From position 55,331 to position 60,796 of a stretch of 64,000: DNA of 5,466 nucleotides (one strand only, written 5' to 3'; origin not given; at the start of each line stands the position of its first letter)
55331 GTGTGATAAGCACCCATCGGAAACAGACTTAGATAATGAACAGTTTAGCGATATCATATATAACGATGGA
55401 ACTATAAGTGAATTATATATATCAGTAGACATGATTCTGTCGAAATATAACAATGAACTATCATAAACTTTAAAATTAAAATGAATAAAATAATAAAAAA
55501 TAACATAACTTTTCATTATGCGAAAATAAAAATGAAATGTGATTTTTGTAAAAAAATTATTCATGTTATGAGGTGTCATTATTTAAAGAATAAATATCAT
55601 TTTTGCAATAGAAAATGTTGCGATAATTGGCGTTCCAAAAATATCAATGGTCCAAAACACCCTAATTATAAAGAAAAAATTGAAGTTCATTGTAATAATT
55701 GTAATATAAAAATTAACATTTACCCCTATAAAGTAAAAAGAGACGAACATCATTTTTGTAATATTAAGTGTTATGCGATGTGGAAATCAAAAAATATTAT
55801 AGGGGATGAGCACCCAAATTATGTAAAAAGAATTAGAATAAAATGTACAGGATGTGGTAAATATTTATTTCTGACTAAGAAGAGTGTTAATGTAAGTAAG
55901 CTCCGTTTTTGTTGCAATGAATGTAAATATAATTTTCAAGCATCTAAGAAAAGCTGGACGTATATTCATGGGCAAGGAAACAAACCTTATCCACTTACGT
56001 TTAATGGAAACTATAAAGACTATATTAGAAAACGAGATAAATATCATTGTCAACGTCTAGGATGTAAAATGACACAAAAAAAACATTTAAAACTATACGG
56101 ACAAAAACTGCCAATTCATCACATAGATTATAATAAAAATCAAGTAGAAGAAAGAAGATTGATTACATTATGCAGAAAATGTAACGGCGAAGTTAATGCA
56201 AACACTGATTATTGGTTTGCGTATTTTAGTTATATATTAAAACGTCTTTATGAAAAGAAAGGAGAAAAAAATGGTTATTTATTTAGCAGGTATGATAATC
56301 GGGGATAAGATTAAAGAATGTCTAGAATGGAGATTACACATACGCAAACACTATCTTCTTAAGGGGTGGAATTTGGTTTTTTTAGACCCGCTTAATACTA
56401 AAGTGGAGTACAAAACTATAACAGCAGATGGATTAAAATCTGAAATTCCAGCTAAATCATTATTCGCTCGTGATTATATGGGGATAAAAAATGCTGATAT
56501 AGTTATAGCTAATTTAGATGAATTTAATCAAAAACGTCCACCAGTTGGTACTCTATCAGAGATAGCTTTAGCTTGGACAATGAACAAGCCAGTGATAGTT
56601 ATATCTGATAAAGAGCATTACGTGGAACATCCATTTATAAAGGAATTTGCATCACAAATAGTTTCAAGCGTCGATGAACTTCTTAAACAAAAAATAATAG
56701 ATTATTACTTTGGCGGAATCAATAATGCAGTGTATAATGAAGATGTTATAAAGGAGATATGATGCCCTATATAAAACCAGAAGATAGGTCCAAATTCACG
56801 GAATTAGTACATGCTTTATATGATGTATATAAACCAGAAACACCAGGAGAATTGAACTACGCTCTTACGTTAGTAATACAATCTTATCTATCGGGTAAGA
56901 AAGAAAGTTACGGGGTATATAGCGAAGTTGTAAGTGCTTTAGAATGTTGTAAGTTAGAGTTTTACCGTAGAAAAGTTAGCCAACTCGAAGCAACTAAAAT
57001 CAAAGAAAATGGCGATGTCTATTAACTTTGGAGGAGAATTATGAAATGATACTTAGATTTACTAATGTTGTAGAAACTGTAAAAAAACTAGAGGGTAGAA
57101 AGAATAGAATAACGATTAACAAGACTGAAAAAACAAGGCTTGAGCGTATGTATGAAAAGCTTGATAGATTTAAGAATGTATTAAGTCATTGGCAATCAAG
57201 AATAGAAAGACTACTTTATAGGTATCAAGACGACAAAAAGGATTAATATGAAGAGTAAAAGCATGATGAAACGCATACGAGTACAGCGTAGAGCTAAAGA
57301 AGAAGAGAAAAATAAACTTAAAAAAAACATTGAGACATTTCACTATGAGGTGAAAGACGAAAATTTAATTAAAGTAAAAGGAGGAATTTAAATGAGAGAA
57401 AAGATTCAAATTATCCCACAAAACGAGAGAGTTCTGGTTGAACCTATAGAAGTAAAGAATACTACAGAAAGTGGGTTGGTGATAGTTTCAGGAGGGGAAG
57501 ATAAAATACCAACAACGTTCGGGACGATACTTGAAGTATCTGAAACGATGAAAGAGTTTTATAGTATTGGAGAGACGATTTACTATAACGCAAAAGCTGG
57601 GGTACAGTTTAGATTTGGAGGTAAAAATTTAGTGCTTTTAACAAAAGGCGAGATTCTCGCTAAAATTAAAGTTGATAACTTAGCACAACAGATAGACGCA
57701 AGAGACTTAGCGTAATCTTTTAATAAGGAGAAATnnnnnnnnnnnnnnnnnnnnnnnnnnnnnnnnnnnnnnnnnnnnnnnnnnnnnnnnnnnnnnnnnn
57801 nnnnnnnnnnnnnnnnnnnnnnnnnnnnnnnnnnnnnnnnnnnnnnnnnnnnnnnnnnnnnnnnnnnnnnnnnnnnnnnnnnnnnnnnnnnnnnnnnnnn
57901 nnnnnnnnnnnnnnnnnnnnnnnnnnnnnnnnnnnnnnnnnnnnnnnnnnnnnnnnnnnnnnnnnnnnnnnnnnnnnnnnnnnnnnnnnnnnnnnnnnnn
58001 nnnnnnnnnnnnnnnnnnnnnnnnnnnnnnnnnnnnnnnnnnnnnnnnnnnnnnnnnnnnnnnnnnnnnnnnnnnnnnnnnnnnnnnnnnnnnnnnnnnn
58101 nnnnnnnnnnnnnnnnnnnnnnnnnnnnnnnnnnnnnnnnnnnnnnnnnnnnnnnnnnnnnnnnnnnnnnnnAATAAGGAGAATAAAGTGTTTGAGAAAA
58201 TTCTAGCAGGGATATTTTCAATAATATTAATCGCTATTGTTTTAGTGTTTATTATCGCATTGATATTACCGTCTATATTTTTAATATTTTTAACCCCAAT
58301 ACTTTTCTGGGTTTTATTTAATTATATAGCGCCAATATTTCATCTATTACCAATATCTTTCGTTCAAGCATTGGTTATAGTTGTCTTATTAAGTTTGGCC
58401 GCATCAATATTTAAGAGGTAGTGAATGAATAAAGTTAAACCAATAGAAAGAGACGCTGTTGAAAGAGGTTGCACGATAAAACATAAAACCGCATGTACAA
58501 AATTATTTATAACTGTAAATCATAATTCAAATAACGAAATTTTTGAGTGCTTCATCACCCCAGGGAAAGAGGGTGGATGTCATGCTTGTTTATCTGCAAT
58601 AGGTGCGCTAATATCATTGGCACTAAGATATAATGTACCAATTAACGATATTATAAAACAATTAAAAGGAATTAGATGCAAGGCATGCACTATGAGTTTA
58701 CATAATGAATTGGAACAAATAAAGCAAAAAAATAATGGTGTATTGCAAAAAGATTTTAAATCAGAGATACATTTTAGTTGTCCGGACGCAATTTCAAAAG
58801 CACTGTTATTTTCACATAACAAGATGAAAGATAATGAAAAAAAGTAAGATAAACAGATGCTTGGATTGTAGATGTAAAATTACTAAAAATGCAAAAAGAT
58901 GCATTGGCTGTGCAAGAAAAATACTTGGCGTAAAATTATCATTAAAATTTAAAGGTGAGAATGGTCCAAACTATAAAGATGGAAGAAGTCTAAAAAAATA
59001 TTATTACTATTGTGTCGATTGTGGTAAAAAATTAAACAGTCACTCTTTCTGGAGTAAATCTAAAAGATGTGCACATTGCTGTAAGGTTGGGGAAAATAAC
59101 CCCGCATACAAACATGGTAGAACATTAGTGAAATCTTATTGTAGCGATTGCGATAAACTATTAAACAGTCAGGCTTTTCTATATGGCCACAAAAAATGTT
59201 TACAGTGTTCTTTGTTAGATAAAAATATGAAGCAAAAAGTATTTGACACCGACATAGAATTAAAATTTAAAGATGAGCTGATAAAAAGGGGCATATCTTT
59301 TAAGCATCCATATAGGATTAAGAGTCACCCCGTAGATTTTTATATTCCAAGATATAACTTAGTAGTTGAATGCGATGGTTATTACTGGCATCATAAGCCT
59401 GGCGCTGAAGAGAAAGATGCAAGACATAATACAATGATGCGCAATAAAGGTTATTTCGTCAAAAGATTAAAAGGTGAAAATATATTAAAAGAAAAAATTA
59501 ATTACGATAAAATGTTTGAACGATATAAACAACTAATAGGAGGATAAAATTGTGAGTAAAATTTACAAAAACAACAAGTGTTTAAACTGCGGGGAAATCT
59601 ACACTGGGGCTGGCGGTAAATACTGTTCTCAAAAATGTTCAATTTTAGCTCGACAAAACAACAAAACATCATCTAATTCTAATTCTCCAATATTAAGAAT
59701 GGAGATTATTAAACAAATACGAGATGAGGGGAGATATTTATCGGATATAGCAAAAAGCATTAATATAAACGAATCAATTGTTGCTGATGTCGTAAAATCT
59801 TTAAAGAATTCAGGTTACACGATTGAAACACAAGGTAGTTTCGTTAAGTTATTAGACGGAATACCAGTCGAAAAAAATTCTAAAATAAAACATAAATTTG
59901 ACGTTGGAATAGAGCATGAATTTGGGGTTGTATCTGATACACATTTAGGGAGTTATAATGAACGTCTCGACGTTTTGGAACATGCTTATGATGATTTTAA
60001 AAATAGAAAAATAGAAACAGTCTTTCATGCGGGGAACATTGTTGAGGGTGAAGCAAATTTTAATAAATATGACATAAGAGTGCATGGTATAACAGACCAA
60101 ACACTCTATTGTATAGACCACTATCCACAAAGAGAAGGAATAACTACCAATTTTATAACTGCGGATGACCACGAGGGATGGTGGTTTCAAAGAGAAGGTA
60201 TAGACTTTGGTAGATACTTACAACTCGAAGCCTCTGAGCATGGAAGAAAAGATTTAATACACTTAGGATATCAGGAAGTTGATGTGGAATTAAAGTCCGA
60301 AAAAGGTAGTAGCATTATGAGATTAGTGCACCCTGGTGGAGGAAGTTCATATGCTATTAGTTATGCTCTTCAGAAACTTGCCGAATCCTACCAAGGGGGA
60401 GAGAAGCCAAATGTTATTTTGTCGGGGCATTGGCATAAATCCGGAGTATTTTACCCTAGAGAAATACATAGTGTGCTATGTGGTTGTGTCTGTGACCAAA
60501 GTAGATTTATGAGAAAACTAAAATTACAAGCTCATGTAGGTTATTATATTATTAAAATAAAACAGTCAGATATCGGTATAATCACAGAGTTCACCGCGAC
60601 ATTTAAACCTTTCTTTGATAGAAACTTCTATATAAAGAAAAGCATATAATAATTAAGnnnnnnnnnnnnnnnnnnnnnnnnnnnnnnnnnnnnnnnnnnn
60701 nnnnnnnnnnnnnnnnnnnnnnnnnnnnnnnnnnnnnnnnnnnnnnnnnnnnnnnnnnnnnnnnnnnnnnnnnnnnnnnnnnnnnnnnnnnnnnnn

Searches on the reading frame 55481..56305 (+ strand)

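Call 55: search_protein_families(library=phrogs, proteins=[window:55481-56305:+], max_evalue=0.00001)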
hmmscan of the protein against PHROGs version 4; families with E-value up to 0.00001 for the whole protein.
window:55481-56305:+ (275 aa): 1 family
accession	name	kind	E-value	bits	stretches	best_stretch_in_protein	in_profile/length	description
phrog_8446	-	DNA, RNA and nucleotide metabolism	1e-07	32.8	1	169-238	123-195/211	HNH endonuclease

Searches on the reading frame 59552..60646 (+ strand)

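Call 18: search_protein_families(library=pfam, proteins=[window:59552-60646:+], max_evalue=0.001)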
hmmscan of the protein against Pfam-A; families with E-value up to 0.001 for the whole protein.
window:59552-60646:+ (365 aa): 1 family
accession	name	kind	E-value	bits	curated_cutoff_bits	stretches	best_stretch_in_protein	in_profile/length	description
PF12850.12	Metallophos_2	-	8.8e-09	36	27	1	124-316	3-138/154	Calcineurin-like phosphoesterase superfamily domain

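Call 55: search_protein_families(library=phrogs, proteins=[window:59552-60646:+], max_evalue=0.00001)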
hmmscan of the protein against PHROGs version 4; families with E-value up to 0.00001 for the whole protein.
window:59552-60646:+ (365 aa): 0 families
